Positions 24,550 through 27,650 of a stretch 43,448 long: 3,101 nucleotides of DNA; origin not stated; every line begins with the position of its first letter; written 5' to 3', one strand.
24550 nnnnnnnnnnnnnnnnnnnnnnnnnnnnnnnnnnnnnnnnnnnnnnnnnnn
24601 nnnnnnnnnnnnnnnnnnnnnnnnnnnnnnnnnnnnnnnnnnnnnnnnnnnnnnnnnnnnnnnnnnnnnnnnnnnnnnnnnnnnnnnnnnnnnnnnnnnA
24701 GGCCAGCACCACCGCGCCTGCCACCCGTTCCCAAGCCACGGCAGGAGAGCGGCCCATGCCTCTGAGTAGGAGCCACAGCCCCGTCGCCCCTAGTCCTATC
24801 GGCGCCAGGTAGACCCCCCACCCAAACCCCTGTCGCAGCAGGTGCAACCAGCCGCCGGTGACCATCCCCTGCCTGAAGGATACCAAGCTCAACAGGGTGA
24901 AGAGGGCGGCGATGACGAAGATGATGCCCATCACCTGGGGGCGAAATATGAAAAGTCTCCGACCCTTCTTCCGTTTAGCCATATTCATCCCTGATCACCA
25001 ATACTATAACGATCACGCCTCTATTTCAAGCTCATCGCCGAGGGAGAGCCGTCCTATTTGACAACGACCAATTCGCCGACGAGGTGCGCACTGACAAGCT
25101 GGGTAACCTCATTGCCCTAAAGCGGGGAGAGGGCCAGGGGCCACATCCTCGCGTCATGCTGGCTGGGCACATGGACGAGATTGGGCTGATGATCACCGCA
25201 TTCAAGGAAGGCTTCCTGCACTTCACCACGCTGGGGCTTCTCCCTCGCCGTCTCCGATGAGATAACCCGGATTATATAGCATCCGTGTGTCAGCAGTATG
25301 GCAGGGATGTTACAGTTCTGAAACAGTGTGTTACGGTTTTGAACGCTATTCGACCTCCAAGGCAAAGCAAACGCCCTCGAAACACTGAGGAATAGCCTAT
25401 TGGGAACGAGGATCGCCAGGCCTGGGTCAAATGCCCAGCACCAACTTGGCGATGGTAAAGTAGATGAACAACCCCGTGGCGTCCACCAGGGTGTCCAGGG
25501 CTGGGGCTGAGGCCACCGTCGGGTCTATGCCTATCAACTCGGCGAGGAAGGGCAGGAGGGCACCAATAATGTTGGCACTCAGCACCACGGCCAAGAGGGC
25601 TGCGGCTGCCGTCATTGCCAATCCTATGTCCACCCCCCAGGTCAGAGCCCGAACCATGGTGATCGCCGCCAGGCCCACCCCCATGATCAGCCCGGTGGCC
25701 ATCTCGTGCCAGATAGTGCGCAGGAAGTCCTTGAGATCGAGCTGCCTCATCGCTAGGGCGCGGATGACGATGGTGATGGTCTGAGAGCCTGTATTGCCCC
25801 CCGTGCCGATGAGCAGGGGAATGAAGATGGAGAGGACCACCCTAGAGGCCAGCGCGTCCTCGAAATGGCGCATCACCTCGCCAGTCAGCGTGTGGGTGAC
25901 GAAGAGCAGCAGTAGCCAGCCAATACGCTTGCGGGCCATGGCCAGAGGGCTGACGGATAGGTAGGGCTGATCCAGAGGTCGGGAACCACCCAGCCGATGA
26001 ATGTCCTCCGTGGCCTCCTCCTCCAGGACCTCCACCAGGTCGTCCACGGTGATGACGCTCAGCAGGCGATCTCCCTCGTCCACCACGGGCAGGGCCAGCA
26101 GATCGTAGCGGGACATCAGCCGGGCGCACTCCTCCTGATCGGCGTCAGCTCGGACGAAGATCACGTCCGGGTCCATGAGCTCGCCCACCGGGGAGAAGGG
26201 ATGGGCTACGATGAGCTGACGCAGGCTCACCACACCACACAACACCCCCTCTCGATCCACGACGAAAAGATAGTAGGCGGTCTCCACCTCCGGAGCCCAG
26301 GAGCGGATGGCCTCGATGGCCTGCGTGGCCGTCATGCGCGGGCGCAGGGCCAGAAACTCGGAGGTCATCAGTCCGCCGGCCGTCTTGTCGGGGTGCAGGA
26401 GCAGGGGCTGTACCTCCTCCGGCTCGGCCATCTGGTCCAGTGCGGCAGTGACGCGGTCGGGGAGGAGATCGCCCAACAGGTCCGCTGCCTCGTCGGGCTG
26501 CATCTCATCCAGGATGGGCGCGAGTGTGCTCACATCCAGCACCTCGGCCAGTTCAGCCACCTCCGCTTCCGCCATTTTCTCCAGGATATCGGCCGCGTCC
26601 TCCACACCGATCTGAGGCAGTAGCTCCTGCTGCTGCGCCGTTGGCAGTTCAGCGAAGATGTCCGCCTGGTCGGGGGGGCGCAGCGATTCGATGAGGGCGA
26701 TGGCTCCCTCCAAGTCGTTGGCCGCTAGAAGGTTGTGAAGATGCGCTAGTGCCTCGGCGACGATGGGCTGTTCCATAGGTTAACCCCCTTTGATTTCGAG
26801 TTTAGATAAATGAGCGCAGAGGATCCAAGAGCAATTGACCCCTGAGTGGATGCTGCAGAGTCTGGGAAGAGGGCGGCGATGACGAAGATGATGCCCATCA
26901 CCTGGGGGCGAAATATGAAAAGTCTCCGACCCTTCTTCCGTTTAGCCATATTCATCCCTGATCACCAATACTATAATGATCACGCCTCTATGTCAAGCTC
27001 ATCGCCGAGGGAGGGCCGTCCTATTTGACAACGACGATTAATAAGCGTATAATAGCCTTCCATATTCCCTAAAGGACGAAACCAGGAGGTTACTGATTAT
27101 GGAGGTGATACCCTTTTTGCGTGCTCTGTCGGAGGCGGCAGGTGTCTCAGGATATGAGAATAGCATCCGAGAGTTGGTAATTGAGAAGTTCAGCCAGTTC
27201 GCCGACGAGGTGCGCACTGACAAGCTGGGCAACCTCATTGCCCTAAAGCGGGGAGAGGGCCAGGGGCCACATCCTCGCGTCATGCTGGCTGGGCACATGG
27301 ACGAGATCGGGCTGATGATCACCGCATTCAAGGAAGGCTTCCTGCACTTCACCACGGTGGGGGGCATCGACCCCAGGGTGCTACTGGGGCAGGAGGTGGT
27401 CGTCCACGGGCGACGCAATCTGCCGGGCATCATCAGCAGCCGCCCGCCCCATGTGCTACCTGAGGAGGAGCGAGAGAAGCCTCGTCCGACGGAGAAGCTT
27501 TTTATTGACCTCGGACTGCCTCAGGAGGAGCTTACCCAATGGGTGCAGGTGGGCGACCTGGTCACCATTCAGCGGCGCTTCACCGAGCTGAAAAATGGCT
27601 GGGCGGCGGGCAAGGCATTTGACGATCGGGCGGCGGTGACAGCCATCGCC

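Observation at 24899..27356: mgtE sits in a 1.6-kb insert flanked by 332/491-bp direct repeats that duplicate the ftsK-M42 junction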

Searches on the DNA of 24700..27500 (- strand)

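Call 26: search_rna_families(sources=[L056, L057, L055], threshold=gathering)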
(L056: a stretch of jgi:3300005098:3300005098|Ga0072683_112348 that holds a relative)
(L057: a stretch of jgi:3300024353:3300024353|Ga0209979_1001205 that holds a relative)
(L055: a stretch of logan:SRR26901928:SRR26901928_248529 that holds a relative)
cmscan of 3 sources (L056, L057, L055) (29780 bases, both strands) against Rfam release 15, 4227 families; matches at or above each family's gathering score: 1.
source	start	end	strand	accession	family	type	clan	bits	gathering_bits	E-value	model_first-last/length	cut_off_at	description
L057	16220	16293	-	RF00005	tRNA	Gene; tRNA;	CL00001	73.7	29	1.4e-14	1-71/71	no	tRNA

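Call 27: search_rna_families(source=window, start=24700, end=27500, threshold=evalue, max_evalue=1)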
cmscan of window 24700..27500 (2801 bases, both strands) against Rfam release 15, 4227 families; matches with E-value up to 1: 1.
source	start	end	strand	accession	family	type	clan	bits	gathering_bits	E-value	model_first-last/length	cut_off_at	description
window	26846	26902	+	RF01134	sR30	Gene; snRNA; snoRNA; CD-box;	-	16.8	38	0.41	1-57/57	no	Small nucleolar RNA sR30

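Call 44: search_rna_families(source=L057, start=9600, end=10100, threshold=evalue, max_evalue=5)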
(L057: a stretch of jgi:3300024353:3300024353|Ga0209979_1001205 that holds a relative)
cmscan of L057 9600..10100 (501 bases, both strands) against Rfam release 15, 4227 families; matches with E-value up to 5: 2.
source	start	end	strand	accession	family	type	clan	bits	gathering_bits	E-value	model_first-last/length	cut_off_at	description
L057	9927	9965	+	RF03681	mir-1295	Gene; miRNA;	-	21.2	100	0.18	18-60/78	no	mir-1295 microRNA precursor family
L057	9724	9794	+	RF01714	Ocean-V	Gene; sRNA;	-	18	75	0.54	1-72/72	no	Ocean-V RNA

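Call 61: search_rna_families(source=L112, start=5690, end=6005, threshold=evalue, max_evalue=10, show_alignments=2)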
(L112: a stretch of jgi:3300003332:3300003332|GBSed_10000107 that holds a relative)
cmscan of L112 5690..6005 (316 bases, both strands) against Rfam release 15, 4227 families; matches with E-value up to 10: 3.
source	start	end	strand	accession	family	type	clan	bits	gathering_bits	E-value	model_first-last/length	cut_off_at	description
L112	5899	5974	+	RF02833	Scr3202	Gene; sRNA;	-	26.6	52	0.06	1-95/95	no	Streptomyces RNA 3202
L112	5873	5984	+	RF01719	Pseudomon-1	Gene; sRNA;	-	21.7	50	0.036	1-116/116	no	Pseudomon-1/ErsA RNA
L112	5896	5960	+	RF01716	PhotoRC-I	Cis-reg;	-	16.7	45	0.051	1-44/44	no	PhotoRC-I RNA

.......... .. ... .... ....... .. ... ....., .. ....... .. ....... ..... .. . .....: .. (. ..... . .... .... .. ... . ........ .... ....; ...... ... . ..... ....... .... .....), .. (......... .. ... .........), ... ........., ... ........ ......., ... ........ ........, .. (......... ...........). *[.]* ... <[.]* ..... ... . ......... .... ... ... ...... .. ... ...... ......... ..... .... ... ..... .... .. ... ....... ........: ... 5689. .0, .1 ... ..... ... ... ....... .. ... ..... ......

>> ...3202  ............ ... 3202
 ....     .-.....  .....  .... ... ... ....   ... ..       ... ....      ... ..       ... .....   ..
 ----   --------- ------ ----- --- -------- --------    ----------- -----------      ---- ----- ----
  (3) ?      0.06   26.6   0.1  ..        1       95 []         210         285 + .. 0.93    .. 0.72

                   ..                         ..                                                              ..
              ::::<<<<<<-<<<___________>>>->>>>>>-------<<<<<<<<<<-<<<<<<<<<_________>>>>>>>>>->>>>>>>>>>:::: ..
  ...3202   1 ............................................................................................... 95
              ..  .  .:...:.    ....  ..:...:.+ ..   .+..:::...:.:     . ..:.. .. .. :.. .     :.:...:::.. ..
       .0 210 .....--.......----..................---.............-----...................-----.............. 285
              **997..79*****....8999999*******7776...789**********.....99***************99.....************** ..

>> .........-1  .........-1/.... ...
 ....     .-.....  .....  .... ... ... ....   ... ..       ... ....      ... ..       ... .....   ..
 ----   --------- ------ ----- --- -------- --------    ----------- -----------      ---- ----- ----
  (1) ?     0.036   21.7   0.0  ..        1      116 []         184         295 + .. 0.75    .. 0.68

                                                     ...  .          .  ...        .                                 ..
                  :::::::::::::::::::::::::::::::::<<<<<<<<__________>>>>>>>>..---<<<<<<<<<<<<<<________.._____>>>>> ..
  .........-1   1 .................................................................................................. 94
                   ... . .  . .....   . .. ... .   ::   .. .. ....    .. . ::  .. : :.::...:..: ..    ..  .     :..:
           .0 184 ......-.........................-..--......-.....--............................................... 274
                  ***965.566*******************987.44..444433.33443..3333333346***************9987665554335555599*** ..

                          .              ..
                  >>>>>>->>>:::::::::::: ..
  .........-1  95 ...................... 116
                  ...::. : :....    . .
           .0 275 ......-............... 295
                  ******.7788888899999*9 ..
